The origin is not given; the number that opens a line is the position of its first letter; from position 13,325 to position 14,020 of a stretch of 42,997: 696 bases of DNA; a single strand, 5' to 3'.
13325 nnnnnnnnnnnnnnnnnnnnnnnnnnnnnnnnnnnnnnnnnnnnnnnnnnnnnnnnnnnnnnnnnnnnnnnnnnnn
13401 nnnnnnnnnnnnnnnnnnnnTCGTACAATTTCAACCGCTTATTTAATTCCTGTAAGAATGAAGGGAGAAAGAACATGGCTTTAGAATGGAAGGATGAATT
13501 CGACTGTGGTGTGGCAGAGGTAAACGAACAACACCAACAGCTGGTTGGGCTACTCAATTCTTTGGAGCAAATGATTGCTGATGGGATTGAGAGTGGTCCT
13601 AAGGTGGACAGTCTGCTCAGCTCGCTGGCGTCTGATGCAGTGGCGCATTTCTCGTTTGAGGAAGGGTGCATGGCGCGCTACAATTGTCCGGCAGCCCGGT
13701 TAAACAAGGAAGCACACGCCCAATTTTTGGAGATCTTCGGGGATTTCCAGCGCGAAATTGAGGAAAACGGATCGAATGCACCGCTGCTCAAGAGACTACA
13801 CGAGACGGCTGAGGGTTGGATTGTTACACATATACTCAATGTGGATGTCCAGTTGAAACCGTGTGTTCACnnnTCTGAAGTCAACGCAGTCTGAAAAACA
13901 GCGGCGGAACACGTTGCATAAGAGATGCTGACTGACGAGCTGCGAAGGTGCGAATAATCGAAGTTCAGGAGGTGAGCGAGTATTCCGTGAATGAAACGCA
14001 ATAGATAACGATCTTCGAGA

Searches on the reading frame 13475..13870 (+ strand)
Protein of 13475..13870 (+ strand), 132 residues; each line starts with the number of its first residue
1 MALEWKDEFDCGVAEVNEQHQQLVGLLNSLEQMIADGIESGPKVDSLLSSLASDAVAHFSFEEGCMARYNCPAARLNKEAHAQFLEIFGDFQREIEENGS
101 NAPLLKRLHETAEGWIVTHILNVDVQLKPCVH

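Call 16: search_protein_families(library=pfam, proteins=[window:13475-13870:+], max_evalue=0.001)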
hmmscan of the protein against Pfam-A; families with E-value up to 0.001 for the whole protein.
window:13475-13870:+ (132 aa): 1 family
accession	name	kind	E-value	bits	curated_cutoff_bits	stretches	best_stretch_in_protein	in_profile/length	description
PF01814.28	Hemerythrin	-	4.9e-09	37.2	25.3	1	12-129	2-125/127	Hemerythrin HHE cation binding domain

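Call 61: search_protein_families(library=ncbifam, proteins=[window:13475-13870:+], max_evalue=0.0001)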
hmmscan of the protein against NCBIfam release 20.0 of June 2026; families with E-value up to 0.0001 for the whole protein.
window:13475-13870:+ (132 aa): 5 families
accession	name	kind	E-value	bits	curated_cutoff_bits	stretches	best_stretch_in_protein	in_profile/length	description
TIGR02481.1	hemeryth_dom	domain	8.6e-27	93.7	51.75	1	4-130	1-125/126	hemerythrin domain-containing protein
NF033749.1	bact_hemeryth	subfamily_domain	3.4e-24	85.4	84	1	3-131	2-128/129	bacteriohemerythrin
NF002007.0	PRK00808.1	equivalog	2.5e-14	53.7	109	1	1-126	2-122/156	bacteriohemerythrin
TIGR00058.1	Hemerythrin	subfamily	2.2e-08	34.7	131.85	1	4-128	6-112/115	hemerythrin family non-heme iron protein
NF002522.0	PRK01917.1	equivalog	1.8e-06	27.9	162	1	7-126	14-126/145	cation-binding hemerythrin HHE family protein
